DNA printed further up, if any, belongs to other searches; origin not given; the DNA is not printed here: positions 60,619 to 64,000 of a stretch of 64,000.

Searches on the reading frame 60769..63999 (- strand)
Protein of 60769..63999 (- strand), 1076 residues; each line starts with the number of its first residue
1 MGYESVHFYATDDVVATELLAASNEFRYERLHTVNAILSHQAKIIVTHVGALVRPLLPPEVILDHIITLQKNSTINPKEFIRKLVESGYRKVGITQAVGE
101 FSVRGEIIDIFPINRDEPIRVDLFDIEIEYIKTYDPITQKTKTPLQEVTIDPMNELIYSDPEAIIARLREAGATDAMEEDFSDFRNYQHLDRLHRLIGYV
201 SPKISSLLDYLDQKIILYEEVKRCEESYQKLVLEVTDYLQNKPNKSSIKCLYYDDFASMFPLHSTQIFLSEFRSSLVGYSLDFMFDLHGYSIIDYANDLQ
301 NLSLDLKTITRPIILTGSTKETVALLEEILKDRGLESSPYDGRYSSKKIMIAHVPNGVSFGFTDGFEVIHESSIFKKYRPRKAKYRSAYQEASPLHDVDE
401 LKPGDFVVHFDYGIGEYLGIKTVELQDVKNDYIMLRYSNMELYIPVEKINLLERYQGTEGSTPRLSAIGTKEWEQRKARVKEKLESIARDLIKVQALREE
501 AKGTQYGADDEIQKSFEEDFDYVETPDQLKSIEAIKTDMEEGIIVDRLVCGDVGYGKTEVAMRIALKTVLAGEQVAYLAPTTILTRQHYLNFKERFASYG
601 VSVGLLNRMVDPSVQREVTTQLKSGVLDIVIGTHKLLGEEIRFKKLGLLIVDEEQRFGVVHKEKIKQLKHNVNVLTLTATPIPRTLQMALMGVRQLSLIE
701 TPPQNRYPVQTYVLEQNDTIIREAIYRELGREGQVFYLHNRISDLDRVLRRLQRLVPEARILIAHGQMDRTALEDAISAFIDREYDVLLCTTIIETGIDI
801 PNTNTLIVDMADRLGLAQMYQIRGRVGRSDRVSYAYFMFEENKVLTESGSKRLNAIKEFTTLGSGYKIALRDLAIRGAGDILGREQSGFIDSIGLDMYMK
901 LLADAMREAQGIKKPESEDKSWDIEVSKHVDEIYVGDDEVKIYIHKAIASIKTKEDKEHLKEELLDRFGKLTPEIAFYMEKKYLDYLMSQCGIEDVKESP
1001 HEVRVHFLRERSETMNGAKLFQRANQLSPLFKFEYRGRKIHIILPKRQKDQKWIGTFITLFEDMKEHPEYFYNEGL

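Call 47: search_protein_families(library=pfam, proteins=[window:60769-63999:-], max_evalue=0.00001)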
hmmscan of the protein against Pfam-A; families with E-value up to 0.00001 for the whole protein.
window:60769-63999:- (1076 aa): 6 families
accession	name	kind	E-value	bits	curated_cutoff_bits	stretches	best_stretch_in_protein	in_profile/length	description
PF00270.35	DEAD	-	3.9e-24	85.7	26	1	525-687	1-165/167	DEAD/DEAH box helicase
PF17757.6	UvrB_inter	-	4.1e-24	85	22.9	1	67-155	1-90/91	UvrB interaction domain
PF00271.37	Helicase_C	-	2.7e-17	63.4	23.5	1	725-829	10-109/110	Helicase conserved C-terminal domain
PF02559.22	CarD_TRCF_RID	-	2.5e-16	59.9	23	1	401-455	1-56/57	CarD-like/TRCF RID domain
PF03461.20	TRCF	-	2e-14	54.1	25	1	925-1015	2-92/95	TRCF domain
PF04851.21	ResIII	-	3.3e-07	30.8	22.5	1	549-681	28-162/164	Type III restriction enzyme, res subunit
